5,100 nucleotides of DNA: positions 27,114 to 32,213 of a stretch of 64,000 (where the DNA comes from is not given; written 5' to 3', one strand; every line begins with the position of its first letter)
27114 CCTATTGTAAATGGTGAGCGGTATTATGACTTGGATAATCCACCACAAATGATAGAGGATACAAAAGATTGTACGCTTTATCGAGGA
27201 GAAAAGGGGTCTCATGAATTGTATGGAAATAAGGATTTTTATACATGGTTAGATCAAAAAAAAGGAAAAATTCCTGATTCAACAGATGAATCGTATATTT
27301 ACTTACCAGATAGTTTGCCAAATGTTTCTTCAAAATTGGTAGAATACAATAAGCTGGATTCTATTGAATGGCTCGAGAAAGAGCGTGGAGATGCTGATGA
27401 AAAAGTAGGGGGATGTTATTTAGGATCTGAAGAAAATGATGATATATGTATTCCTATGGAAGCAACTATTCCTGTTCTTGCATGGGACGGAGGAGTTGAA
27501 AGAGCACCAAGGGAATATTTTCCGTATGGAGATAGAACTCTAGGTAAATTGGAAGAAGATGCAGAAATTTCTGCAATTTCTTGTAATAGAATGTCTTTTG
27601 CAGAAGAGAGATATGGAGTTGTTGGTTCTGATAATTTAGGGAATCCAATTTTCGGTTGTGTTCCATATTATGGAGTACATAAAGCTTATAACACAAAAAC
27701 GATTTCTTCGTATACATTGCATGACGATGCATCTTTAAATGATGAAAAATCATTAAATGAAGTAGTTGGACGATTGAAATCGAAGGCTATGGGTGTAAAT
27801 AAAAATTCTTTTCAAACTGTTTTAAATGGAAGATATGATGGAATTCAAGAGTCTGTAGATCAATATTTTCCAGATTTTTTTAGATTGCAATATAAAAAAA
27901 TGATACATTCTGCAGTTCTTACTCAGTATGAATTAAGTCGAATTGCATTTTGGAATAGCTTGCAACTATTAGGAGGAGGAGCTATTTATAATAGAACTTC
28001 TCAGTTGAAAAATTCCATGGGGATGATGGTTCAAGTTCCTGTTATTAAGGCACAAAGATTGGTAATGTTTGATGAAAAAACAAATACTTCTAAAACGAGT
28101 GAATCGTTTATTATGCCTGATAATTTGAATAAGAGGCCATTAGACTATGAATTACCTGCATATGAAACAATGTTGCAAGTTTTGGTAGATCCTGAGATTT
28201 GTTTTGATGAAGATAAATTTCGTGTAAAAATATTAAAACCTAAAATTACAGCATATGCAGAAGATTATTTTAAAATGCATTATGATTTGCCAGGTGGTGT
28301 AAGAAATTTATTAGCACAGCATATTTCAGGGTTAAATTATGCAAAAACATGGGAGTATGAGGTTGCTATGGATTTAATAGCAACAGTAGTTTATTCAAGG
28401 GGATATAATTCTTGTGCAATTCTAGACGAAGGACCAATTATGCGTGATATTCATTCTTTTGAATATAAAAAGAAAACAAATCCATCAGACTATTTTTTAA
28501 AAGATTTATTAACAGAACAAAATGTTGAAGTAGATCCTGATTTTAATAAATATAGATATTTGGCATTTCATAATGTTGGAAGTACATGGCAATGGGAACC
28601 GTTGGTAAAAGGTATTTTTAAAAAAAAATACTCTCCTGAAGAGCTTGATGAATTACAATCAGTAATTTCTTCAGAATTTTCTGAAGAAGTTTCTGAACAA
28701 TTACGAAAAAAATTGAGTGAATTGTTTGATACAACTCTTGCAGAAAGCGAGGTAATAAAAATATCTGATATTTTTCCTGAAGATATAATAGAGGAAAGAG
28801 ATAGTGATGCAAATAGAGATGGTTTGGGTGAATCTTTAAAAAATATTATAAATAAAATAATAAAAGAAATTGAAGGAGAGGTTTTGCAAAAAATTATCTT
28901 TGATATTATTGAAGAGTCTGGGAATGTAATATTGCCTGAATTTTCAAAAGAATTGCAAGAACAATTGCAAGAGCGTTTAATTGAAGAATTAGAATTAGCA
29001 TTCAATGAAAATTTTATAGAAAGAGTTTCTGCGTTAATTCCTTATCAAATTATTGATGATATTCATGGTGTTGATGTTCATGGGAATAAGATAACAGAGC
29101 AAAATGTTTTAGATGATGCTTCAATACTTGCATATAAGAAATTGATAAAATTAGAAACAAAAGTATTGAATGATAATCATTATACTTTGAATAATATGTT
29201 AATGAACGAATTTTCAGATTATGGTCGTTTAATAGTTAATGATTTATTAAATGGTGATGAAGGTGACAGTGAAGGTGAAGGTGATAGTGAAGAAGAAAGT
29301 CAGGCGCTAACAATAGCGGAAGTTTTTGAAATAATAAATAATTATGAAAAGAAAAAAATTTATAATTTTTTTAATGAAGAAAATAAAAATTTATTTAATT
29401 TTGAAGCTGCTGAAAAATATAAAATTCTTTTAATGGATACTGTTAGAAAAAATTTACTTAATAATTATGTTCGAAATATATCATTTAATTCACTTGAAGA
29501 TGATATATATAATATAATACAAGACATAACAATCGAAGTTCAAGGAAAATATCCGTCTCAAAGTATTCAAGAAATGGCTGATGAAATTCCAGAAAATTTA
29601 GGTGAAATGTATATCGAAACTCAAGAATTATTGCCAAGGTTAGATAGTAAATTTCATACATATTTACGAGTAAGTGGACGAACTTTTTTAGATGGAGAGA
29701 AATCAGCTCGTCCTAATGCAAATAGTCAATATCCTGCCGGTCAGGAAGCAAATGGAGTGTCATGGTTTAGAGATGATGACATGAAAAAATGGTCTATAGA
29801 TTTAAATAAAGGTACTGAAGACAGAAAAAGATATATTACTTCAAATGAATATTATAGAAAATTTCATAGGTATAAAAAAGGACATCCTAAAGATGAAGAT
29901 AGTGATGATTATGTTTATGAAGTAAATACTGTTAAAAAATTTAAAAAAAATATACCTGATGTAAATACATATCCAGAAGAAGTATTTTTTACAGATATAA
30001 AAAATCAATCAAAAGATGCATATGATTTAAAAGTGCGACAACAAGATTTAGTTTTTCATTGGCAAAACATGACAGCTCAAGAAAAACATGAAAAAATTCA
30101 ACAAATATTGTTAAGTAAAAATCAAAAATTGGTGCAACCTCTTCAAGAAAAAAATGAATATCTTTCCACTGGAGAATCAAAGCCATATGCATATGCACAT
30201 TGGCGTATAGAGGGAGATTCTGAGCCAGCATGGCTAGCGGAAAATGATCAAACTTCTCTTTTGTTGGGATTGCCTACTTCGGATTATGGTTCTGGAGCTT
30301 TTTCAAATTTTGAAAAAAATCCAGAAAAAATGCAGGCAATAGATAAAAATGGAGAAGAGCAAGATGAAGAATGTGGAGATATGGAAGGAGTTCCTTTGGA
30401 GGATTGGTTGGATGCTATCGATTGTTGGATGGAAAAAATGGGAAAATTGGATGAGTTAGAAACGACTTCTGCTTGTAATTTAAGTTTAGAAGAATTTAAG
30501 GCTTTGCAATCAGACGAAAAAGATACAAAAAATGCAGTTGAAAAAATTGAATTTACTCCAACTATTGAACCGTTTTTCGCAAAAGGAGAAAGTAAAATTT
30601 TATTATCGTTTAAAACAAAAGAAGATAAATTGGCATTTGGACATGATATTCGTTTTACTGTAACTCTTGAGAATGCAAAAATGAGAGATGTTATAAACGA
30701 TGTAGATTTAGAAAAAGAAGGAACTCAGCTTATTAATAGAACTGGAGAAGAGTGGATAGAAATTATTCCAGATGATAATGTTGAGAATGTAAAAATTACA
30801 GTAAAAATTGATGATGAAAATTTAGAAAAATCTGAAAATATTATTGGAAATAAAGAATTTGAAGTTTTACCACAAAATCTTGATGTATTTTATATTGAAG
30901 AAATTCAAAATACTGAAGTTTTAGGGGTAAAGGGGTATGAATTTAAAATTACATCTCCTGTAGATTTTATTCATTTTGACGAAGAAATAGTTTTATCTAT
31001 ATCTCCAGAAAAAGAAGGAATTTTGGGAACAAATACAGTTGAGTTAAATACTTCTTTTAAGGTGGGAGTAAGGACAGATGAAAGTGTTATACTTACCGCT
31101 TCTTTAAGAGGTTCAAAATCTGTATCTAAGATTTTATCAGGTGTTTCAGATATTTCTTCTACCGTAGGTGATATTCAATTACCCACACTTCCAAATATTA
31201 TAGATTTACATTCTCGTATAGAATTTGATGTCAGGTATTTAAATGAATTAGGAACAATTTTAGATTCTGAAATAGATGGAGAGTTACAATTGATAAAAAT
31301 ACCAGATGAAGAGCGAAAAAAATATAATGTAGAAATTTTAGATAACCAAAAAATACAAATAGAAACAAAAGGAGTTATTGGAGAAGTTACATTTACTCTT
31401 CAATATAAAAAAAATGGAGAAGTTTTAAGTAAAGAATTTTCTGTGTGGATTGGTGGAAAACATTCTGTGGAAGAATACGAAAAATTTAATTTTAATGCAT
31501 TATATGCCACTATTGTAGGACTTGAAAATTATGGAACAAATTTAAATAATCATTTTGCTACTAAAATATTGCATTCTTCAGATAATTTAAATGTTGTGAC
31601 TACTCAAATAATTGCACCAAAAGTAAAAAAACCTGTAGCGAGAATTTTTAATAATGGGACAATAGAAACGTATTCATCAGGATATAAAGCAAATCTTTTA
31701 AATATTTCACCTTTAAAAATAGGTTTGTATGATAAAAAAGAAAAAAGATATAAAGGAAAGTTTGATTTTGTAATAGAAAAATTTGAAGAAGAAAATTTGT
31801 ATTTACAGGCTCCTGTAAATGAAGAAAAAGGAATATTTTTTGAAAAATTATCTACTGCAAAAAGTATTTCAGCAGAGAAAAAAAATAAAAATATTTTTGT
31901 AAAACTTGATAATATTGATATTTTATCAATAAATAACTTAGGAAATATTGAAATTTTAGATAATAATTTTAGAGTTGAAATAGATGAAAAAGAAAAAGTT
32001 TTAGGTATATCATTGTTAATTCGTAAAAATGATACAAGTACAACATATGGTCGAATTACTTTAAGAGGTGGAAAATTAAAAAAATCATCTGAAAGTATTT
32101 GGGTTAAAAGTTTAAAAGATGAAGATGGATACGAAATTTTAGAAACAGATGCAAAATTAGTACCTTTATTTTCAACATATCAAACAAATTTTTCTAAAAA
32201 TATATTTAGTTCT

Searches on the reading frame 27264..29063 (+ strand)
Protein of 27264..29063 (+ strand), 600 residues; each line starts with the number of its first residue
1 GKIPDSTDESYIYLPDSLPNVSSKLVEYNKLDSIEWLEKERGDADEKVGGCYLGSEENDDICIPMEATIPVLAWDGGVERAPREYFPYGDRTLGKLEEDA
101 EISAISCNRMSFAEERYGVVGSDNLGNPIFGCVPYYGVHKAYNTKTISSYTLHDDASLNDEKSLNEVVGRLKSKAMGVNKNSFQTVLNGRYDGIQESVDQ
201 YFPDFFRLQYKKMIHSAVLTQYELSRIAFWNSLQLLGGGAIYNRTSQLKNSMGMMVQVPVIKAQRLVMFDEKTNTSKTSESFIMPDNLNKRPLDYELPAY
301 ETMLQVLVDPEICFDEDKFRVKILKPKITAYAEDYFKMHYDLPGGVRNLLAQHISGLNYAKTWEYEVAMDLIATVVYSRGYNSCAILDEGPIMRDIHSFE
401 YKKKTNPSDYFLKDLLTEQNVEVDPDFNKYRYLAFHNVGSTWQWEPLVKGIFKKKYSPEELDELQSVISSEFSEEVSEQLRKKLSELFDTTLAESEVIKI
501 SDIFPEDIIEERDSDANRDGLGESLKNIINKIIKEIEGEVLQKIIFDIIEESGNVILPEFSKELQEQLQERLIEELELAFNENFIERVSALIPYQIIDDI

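Call 75: search_protein_families(library=pfam, proteins=[window:27264-29063:+], max_evalue=0.05)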
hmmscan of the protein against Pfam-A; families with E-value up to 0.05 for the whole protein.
window:27264-29063:+ (600 aa): 1 family
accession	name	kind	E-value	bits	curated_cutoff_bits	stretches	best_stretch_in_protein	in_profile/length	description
PF04286.17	DUF445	-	0.0023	18.3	33.8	1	462-582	193-310/368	Protein of unknown function (DUF445)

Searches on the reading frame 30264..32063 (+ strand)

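Call 75: search_protein_families(library=pfam, proteins=[window:30264-32063:+], max_evalue=0.05)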
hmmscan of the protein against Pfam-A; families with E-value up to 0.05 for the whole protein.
window:30264-32063:+ (600 aa): 1 family
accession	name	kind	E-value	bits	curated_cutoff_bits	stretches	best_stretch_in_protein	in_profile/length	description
PF14135.11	DUF4302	-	0.048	14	27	0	491-578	106-189/241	Domain of unknown function (DUF4302)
